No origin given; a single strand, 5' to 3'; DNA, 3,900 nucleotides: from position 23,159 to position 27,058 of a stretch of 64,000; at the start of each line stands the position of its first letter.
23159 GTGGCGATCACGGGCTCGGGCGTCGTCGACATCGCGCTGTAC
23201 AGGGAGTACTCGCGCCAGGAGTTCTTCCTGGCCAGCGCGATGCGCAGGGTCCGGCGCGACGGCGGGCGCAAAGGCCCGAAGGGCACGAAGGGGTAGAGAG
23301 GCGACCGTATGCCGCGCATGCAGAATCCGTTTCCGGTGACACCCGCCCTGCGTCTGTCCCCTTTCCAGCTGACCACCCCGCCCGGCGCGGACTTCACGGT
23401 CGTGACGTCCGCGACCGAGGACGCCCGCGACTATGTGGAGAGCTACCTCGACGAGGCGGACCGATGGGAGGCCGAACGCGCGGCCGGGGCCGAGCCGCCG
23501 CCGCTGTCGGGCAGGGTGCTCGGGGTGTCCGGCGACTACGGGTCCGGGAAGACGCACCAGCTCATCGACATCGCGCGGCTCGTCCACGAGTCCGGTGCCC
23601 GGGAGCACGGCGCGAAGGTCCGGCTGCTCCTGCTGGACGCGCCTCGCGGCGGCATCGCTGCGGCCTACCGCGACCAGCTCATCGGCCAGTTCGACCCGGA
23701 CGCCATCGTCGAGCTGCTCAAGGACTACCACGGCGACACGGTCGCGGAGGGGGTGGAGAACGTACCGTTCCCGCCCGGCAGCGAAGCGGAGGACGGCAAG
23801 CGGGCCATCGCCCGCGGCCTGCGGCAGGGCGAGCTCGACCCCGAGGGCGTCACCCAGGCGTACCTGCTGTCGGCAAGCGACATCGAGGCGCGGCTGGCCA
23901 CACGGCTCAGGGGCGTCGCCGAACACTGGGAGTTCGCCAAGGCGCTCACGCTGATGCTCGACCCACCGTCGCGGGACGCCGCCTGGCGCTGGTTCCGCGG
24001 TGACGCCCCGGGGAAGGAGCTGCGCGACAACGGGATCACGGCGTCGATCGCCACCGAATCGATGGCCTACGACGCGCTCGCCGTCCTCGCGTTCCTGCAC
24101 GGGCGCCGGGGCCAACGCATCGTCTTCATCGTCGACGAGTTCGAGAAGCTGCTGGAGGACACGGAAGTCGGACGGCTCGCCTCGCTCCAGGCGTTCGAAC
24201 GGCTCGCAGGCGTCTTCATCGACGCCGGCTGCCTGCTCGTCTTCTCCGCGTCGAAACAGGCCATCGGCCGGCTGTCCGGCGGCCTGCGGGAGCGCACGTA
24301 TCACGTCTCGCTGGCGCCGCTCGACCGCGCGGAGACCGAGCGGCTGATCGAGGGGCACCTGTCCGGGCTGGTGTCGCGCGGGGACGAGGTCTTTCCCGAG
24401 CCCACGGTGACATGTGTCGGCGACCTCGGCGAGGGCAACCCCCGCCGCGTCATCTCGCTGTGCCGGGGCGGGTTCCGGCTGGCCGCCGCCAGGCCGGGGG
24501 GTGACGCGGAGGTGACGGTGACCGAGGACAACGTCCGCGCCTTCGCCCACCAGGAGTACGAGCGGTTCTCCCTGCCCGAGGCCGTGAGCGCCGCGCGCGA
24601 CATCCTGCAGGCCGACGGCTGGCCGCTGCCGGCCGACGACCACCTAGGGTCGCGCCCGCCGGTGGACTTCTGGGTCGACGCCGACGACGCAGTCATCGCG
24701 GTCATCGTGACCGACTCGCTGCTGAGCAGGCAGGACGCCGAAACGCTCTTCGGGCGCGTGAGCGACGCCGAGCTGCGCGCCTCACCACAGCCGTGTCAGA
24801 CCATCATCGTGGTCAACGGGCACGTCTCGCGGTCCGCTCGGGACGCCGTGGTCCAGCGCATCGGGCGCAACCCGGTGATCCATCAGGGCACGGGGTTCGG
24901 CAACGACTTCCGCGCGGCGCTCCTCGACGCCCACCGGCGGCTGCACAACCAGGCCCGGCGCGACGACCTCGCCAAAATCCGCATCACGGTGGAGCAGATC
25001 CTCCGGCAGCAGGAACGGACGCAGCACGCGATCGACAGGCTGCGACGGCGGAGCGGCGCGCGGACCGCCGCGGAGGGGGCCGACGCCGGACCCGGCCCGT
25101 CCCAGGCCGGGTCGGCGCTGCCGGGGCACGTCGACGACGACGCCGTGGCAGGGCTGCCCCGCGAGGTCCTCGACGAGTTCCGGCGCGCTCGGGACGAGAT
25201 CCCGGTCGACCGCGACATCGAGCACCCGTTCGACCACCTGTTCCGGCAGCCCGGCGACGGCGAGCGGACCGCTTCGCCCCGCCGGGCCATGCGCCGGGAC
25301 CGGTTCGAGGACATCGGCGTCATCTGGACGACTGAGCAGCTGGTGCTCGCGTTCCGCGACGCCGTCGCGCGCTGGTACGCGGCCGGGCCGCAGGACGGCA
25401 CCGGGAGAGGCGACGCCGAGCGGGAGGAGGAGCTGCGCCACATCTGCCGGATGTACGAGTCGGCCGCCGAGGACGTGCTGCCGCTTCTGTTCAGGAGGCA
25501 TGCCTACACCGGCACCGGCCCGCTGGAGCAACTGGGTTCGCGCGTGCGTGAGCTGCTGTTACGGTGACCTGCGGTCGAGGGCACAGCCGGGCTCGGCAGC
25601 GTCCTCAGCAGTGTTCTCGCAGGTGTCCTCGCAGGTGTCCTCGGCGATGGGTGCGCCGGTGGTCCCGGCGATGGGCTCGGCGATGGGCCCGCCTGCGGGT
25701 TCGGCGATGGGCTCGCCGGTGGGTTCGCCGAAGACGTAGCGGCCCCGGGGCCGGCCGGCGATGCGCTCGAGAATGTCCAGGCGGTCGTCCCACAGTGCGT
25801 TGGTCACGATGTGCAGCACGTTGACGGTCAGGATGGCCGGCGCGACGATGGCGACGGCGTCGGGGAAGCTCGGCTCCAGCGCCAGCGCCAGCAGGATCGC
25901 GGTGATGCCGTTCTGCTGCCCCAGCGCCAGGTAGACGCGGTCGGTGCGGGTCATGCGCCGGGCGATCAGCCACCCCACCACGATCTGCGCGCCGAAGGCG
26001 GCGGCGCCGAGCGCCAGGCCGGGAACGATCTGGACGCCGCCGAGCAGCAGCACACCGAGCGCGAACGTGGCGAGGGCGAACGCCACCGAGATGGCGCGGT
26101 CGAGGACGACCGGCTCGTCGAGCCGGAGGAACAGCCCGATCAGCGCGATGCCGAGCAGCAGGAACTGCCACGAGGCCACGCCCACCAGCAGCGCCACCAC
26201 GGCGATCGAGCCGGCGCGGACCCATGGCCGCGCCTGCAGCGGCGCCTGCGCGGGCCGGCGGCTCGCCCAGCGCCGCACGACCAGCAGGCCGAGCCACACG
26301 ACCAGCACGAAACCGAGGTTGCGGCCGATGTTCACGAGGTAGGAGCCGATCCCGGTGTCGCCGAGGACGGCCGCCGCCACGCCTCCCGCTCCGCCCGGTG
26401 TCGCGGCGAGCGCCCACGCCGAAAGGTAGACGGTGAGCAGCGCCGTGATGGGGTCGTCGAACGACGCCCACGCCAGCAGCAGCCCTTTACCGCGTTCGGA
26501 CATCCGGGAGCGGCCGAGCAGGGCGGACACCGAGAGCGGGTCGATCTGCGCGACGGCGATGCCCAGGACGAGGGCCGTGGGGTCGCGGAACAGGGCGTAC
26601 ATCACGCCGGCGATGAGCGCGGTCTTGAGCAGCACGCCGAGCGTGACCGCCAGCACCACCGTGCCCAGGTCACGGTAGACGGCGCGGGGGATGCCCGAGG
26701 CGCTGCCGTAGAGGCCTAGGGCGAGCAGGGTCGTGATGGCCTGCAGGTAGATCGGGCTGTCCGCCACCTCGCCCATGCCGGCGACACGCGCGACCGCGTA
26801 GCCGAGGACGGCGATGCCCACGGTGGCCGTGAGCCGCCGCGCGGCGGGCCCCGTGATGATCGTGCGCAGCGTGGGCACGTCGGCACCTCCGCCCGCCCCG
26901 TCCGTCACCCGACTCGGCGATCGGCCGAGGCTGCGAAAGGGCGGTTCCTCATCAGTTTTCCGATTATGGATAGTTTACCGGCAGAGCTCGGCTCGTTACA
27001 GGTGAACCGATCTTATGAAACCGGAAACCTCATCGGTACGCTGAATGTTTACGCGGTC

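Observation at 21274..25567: Tightly coupled three-gene cassette of unknown function: signal-anchored membrane protein + two distinct P-loop NTPases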

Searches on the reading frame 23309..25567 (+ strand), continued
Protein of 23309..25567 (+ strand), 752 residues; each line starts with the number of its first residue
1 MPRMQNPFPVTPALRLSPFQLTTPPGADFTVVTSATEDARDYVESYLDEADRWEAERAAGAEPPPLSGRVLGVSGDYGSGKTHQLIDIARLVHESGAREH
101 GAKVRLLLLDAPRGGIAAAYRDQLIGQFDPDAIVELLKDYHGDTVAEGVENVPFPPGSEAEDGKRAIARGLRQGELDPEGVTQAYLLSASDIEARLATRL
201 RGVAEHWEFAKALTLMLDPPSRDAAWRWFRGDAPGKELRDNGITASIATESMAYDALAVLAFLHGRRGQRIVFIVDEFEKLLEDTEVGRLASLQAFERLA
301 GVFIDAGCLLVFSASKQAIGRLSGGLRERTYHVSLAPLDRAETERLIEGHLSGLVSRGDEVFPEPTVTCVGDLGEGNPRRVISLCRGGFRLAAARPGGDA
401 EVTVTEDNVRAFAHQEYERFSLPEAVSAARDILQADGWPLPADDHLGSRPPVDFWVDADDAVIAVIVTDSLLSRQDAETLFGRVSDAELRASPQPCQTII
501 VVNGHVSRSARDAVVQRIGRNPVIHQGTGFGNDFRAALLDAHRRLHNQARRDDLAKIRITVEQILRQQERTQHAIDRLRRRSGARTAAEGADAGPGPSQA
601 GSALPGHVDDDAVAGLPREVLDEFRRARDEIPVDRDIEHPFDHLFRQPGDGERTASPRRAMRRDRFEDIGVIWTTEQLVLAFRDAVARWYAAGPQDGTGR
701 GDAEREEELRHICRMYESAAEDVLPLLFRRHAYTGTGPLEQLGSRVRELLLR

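Call 87: search_protein_families(library=ncbifam, proteins=[L086:17238-17462:-, L086:17661-19025:+, L086:13272-17000:-, L085:17199-17399:-, L083:4376-7465:-], max_evalue=0.1)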
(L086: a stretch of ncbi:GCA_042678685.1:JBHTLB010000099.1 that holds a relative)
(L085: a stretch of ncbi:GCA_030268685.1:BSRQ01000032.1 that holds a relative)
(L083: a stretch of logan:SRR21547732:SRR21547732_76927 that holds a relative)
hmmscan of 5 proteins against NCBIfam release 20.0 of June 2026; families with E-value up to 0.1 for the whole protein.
L086:17238-17462:- (75 aa): 0 families

L086:17661-19025:+ (455 aa): 2 families
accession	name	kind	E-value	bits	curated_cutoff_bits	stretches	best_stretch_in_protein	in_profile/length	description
TIGR04267.2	mod_HExxH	domain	7.6e-52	175.9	40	1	244-413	1-177/177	aKG-HExxH-type peptide beta-hydroxylase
NF040587.1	rSAM_lost_HExxH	exception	7.6e-32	110.8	225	1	31-384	10-342/364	radical SAM/SPASM protein FxsBH, inactivated beta-hydroxylase extension form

L086:13272-17000:- (1243 aa): 4 families
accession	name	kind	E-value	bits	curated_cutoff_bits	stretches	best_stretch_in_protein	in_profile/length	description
NF040586.1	FxSxx_TPR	equivalog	1.3e-177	592.8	300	2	394-1002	1-589/830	FxSxx-COOH system tetratricopeptide repeat protein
NF047398.1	AAA_KGGVGR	domain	5.5e-06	26.8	90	1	7-42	3-38/190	KGGVGR-motif variant AAA ATPase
NF004047.0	PRK05564.1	equivalog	0.042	12.8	282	1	401-444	6-49/313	DNA polymerase III subunit delta'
NF006586.0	PRK09112.1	equivalog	0.08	12.1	308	0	395-444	19-68/351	DNA polymerase III subunit delta'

L085:17199-17399:- (67 aa): 1 family
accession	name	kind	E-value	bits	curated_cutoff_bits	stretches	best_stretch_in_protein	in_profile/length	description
TIGR04268.1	FxSxx-COOH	equivalog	0.00015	22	28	1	11-54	1-43/44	FxSxx-COOH cyclophane-containing RiPP peptide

L083:4376-7465:- (1030 aa): 2 families
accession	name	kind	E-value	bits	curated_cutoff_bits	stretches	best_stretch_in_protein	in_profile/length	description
NF040586.1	FxSxx_TPR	equivalog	1.2e-193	645.9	300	1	234-1015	3-784/830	FxSxx-COOH system tetratricopeptide repeat protein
NF001679.0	PRK00440.1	equivalog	0.027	13.6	303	1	239-283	20-64/322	replication factor C small subunit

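Call 95: search_protein_families(library=padloc, proteins=[L066:16575-17795:+, L066:7102-8004:+, L066:8001-10223:+, L066:6305-7105:+], max_evalue=0.01)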
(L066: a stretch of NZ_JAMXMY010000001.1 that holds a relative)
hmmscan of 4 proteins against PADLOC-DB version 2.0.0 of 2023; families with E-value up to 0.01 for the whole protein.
L066:16575-17795:+ (406 aa): 2 families
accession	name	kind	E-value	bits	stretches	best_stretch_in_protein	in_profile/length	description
PDLC02903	pVip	-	4.7e-09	34.1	1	37-160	6-107/257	Viperins not associated with kinases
PDLC02904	pVip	-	7.4e-06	23.7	1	37-164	9-118/262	Viperins associated with kinases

L066:7102-8004:+ (300 aa): 6 families
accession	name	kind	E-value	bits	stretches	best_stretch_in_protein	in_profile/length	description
PDLC04140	mad8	-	1.6e-05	22.6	1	55-267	26-127/314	mads_8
PDLC03921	MkoA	-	0.00081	15.1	1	52-86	1038-1072/1607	-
PDLC00915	TRIP13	-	0.0031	14.9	1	57-79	64-86/302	TRIP13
PDLC00279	PtuA1|PtuA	-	0.005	14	1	53-91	23-64/416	AAA ATPase domain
PDLC02196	IetA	-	0.0053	14.2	0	59-81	125-147/374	-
PDLC03920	MkoA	-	0.0059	12.9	1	58-76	633-651/1112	-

L066:8001-10223:+ (740 aa): 3 families
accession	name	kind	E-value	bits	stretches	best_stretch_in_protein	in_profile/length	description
PDLC04140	mad8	-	0.00015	19.4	1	58-285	26-224/314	mads_8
PDLC02494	BrxD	-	0.00023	18.5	1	41-297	34-291/440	BrxD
PDLC02891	DpdH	-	0.0011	15.3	1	40-77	55-91/1009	DpdH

L066:6305-7105:+ (266 aa): 0 families

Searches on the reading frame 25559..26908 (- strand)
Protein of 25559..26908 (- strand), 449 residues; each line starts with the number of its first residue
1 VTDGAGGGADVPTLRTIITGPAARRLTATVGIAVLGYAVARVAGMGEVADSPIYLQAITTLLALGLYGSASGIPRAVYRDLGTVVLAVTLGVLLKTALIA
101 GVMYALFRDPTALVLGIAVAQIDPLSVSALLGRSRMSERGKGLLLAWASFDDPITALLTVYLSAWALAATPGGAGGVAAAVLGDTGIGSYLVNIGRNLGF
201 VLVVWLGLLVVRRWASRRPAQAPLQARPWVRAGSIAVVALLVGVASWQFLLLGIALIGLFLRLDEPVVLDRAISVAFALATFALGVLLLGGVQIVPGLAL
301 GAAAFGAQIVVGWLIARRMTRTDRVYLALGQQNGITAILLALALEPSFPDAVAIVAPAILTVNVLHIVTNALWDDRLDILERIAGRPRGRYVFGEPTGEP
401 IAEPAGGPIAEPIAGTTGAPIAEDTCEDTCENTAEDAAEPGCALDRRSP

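Call 12: search_protein_families(library=pfam, proteins=[window:25559-26908:-], max_evalue=0.001)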
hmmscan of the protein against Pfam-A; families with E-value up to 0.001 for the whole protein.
window:25559-26908:- (449 aa): 1 family
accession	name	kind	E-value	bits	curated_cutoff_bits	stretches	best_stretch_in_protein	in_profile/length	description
PF04886.17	PT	-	0.00078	19.4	26.2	0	395-425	1-31/36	PT disordered repeat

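Call 52: search_solved_structures(query=A7, max_evalue=1, show_alignments=1)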
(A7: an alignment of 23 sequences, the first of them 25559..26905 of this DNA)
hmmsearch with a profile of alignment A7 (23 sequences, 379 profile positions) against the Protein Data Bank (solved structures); distinct sequences matched with E-value up to 1: 0.

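Call 59: search_protein_families(library=ncbifam, proteins=[window:25559-26908:-], max_evalue=0.001)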
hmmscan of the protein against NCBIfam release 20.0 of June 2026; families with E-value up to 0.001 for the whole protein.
window:25559-26908:- (449 aa): 0 families

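Call 73: search_protein_families(library=pfam, alignment_id=A7, max_evalue=1)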
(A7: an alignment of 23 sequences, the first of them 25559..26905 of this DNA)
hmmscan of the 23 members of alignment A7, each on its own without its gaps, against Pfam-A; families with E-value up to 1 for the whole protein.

A. member 1, window:25559-26905:- (448 aa): 2 families
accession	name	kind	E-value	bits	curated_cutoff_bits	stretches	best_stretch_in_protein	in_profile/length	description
PF04886.17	PT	-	0.00077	19.4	26.2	1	394-424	1-31/36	PT disordered repeat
PF02238.20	COX7a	-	0.56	11.1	22.1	0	50-76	25-51/53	Cytochrome c oxidase subunit VII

B. families by the number of members that match (of 23 scanned): 11 families
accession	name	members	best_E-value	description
PF00999.27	Na_H_Exchanger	2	6.8e-10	Sodium/hydrogen exchanger, transmembrane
PF20087.4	DUF6479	2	0.044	Family of unknown function (DUF6479)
PF02238.20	COX7a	2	0.26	Cytochrome c oxidase subunit VII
PF04886.17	PT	1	0.00077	PT disordered repeat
PF06259.18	Abhydrolase_8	1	0.024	Alpha/beta hydrolase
PF18967.5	PycTM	1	0.11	Pycsar effector protein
PF13450.12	NAD_binding_8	1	0.17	NAD(P)-binding Rossmann-like domain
PF08285.16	DPM3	1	0.2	Dolichol-phosphate mannosyltransferase subunit 3 (DPM3)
PF05545.16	FixQ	1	0.25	Cbb3-type cytochrome oxidase component FixQ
PF14159.11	CAAD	1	0.27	CAAD domains of cyanobacterial aminoacyl-tRNA synthetase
PF24357.1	TMD0_ABC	1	0.61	ABC transporter TMD0 domain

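Call 95: search_protein_families(library=padloc, proteins=[window:25559-26908:-], max_evalue=0.01)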
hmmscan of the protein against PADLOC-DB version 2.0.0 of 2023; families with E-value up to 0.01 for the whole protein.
window:25559-26908:- (449 aa): 0 families
